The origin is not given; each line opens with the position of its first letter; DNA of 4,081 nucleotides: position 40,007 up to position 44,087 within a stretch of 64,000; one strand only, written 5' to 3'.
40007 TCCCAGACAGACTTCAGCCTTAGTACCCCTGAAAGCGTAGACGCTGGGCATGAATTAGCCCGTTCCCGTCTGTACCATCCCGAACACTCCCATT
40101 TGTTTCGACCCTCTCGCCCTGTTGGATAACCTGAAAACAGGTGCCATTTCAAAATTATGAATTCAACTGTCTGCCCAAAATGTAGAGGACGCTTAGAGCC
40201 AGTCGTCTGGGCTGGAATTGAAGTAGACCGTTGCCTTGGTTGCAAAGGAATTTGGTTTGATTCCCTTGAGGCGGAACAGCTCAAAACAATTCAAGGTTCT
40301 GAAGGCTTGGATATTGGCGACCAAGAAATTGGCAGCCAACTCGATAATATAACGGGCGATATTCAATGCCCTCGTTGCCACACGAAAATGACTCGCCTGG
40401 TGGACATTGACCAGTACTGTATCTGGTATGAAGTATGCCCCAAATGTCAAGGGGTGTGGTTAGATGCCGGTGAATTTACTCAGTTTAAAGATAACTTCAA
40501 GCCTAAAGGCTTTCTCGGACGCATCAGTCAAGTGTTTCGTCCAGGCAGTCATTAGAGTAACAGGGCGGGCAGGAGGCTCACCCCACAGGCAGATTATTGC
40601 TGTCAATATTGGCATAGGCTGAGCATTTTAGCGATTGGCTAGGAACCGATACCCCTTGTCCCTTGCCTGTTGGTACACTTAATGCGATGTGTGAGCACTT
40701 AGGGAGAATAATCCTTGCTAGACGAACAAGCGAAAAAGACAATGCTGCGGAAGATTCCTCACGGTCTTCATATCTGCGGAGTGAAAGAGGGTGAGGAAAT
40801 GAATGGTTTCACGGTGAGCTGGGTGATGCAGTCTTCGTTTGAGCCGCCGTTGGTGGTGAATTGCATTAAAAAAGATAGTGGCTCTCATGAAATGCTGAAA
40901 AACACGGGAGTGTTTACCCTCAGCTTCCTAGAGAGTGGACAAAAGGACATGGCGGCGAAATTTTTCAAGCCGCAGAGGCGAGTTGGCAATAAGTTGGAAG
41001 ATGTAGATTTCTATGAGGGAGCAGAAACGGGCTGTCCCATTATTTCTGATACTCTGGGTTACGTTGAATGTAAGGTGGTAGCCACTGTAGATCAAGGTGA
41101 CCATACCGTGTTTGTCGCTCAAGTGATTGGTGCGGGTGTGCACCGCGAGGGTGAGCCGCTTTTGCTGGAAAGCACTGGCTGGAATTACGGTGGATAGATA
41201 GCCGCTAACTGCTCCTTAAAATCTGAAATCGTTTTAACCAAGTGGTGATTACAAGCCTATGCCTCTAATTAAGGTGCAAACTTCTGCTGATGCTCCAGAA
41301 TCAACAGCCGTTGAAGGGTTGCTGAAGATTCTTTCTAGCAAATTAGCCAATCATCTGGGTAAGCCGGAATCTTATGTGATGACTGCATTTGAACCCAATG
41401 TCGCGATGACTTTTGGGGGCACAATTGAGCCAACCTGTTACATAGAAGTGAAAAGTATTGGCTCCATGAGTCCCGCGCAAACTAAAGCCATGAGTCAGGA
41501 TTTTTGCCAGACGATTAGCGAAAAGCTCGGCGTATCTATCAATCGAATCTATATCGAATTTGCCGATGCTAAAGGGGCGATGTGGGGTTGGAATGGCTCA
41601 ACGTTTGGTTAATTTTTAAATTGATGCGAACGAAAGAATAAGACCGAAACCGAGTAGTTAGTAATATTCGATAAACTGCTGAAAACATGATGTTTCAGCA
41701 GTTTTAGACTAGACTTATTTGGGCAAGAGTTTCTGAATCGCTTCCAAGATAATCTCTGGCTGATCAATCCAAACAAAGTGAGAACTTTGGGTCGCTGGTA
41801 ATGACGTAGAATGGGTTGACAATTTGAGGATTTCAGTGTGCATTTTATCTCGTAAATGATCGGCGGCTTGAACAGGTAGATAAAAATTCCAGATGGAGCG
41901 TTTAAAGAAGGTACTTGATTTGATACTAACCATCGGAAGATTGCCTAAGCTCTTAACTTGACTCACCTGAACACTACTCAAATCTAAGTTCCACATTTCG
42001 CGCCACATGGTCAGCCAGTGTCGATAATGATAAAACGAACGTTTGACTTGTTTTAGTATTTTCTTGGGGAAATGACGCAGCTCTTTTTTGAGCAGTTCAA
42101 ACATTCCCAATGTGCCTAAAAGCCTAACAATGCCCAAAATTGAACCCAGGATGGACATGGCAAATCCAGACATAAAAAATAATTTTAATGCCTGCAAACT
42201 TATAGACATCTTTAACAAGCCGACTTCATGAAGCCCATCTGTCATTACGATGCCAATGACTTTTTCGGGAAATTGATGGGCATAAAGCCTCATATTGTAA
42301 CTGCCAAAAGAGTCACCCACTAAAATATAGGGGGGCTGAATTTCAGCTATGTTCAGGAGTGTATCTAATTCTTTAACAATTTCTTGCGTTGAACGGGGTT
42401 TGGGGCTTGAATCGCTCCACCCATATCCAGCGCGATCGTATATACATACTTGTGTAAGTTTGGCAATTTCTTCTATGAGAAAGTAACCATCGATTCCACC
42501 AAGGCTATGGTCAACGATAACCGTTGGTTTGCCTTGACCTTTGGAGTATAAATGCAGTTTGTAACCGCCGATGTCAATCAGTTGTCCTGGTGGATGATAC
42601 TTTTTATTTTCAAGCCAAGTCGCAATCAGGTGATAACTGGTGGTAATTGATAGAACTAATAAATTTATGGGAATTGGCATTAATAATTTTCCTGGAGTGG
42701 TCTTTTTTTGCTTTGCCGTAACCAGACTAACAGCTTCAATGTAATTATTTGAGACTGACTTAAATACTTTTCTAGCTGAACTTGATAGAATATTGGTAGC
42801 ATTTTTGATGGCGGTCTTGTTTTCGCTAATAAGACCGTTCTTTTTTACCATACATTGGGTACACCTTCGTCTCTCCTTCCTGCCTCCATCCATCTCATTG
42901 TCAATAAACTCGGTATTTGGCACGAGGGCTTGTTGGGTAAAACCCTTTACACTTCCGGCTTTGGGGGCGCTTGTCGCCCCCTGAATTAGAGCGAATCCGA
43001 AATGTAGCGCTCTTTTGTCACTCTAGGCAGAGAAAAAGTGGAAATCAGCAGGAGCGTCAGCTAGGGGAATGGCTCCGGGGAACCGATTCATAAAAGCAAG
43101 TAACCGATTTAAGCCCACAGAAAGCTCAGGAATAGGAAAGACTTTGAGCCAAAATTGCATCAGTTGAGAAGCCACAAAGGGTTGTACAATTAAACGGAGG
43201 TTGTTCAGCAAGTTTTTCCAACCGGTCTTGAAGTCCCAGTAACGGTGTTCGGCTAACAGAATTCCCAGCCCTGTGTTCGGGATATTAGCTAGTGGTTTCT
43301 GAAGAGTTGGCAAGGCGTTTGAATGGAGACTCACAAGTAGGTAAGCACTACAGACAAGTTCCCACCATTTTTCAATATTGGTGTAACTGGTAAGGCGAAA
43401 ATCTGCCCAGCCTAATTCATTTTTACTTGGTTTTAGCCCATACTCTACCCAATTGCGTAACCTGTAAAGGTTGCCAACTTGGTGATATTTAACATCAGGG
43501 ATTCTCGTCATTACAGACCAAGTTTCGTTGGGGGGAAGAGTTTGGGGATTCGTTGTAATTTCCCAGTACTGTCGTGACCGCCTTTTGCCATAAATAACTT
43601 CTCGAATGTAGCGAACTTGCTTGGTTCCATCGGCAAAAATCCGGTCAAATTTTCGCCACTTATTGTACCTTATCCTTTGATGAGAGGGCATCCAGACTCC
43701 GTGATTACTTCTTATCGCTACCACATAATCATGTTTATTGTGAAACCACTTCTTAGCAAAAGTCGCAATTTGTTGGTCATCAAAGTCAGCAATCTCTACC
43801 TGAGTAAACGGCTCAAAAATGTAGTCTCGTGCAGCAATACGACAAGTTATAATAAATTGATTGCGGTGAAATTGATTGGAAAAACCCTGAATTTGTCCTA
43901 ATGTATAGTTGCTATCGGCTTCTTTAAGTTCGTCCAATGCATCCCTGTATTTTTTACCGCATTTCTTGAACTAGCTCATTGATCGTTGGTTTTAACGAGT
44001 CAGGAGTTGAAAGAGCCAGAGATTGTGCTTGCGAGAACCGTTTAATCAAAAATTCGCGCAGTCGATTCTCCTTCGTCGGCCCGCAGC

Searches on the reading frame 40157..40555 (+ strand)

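Call 13: search_protein_families(library=pfam, proteins=[window:40157-40555:+], max_evalue=0.001)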
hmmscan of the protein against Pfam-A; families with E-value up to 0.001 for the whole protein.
window:40157-40555:+ (132 aa): 3 families
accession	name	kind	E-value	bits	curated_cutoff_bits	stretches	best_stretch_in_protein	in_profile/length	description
PF13453.11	Zn_ribbon_TFIIB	-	1.1e-20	73.1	22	2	6-43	2-39/41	Transcription factor zinc-finger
PF12773.13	DZR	-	5.3e-05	23.7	27.3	0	66-99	10-32/45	Double zinc ribbon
PF03966.22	Trm112p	-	0.00071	19.9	22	0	5-75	9-32/40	Trm112p-like protein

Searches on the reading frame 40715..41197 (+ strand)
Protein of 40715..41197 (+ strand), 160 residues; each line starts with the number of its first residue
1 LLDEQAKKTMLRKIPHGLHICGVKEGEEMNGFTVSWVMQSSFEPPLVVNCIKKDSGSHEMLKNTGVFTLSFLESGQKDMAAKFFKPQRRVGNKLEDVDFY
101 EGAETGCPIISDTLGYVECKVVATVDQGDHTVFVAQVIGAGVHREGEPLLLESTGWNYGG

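Call 13: search_protein_families(library=pfam, proteins=[window:40715-41197:+], max_evalue=0.001)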
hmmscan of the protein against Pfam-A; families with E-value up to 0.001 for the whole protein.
window:40715-41197:+ (160 aa): 1 family
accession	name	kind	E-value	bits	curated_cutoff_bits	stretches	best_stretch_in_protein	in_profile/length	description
PF01613.24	Flavin_Reduct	-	6.9e-37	127.3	27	1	11-151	1-144/153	Flavin reductase like domain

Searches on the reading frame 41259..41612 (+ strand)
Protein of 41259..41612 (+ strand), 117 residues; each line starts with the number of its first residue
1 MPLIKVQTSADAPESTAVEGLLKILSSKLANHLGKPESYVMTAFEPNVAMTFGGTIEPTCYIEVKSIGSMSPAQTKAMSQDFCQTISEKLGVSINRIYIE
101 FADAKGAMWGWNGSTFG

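Call 13: search_protein_families(library=pfam, proteins=[window:41259-41612:+], max_evalue=0.001)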
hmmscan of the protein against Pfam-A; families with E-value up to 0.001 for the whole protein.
window:41259-41612:+ (117 aa): 1 family
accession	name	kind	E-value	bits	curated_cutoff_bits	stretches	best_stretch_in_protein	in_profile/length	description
PF01187.23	MIF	-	1.1e-25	90.6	22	1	2-117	1-114/114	Macrophage migration inhibitory factor (MIF)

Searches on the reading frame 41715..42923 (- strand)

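Call 13: search_protein_families(library=pfam, proteins=[window:41715-42923:-], max_evalue=0.001)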
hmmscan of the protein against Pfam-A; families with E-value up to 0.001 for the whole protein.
window:41715-42923:- (402 aa): 2 families
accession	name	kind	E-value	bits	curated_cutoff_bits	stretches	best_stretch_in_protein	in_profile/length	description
PF00561.26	Abhydrolase_1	-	3e-10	40.6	25.8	1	135-237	3-103/245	alpha/beta hydrolase fold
PF12146.15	Hydrolase_4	-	5.1e-05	23.1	27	1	158-234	33-113/239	Serine aminopeptidase, S33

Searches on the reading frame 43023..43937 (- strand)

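Call 13: search_protein_families(library=pfam, proteins=[window:43023-43937:-], max_evalue=0.001)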
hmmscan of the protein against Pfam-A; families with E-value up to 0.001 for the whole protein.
window:43023-43937:- (304 aa): 1 family
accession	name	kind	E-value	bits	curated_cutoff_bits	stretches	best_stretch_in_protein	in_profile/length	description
PF01609.27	DDE_Tnp_1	-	2.8e-05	24.4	23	1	62-201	93-200/200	Transposase DDE domain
